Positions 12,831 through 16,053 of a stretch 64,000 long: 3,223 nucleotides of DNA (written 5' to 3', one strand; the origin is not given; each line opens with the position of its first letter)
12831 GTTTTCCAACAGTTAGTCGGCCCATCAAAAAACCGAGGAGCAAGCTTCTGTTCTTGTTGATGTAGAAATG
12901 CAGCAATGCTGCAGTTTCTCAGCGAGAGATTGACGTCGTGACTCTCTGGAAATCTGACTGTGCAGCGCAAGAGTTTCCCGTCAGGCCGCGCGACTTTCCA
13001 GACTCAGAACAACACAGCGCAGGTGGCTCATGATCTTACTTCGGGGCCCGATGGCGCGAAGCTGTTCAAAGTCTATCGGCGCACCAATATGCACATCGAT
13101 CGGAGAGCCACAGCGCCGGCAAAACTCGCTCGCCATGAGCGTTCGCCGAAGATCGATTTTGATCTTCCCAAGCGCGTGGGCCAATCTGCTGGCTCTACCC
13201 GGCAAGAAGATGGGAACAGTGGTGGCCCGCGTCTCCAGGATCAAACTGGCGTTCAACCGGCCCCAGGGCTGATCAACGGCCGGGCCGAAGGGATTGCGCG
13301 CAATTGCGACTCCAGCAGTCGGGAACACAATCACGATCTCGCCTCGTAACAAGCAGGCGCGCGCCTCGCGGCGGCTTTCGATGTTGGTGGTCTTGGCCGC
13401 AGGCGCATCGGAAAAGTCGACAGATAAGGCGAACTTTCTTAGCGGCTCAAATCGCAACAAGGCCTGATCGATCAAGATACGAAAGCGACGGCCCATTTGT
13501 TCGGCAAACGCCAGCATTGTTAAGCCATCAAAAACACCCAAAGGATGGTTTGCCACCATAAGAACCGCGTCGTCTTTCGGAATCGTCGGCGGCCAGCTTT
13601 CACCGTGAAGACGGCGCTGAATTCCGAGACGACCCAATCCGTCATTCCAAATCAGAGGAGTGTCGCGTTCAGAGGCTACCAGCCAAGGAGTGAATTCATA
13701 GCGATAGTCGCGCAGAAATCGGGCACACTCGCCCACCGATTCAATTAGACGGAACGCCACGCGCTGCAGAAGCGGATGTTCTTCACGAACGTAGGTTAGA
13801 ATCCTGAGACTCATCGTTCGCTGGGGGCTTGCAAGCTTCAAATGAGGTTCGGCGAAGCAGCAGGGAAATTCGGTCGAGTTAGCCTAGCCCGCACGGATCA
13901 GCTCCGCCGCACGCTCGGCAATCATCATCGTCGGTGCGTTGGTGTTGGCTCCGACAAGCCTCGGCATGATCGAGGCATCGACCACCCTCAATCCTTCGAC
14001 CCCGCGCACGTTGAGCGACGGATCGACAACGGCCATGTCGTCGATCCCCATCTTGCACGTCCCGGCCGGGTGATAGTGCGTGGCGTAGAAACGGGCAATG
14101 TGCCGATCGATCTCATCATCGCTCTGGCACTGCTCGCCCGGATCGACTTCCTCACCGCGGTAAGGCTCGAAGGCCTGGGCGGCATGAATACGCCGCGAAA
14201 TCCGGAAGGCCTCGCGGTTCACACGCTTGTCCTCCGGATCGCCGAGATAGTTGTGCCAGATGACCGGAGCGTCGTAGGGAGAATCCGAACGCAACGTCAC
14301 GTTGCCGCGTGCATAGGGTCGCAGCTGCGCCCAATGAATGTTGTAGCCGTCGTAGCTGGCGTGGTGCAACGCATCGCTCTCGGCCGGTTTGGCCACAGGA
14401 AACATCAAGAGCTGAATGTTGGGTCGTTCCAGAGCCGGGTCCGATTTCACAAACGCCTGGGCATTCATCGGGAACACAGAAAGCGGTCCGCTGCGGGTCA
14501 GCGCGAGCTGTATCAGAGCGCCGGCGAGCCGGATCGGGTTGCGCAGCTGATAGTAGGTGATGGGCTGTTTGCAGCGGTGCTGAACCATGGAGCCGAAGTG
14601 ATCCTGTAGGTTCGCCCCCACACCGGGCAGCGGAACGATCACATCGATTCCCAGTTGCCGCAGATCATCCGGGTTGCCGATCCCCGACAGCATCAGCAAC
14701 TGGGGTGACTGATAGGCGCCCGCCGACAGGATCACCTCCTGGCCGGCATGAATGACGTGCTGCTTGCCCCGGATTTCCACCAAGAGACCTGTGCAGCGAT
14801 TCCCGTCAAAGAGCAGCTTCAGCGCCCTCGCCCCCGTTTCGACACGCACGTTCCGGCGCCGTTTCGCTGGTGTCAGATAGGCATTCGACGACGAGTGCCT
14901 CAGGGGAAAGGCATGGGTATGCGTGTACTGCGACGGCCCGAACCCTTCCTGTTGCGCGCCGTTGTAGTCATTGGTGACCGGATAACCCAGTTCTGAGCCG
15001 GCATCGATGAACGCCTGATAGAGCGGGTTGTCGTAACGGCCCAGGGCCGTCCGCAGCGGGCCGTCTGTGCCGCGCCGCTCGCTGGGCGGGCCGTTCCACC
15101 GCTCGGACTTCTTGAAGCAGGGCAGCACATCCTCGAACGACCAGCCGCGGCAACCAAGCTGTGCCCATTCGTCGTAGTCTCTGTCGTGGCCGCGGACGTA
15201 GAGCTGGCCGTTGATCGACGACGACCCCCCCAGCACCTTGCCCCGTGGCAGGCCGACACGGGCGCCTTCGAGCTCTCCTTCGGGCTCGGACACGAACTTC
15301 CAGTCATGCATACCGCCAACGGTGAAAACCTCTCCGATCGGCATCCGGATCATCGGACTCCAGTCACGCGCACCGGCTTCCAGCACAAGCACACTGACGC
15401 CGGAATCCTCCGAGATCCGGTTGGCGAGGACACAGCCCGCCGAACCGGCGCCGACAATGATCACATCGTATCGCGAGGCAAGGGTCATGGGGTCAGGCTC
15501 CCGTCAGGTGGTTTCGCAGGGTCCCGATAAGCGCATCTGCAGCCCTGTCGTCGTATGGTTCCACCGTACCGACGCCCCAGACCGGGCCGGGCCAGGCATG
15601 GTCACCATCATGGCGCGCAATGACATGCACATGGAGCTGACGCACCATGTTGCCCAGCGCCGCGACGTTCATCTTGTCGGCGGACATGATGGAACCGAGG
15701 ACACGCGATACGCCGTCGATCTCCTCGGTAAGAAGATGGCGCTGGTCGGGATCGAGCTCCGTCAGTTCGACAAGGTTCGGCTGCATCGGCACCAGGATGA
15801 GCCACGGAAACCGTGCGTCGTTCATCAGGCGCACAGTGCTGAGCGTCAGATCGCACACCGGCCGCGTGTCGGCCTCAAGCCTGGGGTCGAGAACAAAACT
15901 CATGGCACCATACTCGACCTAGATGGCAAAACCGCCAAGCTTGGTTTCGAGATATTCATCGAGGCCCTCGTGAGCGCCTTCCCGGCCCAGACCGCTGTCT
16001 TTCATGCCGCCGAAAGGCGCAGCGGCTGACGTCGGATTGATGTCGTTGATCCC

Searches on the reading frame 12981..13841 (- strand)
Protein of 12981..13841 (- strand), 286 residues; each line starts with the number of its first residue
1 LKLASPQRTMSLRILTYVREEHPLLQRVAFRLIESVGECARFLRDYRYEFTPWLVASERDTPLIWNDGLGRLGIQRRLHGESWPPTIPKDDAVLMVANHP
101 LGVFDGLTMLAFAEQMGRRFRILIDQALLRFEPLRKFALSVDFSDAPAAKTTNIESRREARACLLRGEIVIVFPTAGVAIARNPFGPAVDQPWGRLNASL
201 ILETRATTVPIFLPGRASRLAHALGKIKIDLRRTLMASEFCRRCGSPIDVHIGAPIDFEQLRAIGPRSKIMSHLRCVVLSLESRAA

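Call 16: search_protein_families(library=pfam, proteins=[window:12981-13841:-])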
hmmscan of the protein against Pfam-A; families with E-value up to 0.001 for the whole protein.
window:12981-13841:- (286 aa): 2 families
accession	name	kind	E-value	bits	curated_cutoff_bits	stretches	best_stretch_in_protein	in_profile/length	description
PF19576.4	Acyltransf_2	-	2.5e-07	30.3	27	1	93-270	72-248/266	Acyltransferase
PF01553.26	Acyltransferase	-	0.00012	22.4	23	1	86-176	9-100/132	Acyltransferase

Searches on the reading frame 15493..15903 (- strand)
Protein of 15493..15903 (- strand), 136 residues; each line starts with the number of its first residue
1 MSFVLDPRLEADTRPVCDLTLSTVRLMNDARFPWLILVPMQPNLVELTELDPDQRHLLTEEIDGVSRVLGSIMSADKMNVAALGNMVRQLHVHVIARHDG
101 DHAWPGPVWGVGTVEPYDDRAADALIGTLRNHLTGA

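Call 16: search_protein_families(library=pfam, proteins=[window:15493-15903:-])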
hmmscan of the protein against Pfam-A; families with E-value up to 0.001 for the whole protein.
window:15493-15903:- (136 aa): 1 family
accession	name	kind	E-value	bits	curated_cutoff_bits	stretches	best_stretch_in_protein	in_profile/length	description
PF01230.28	HIT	-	7.4e-15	55.8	21.5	1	9-99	2-97/98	HIT domain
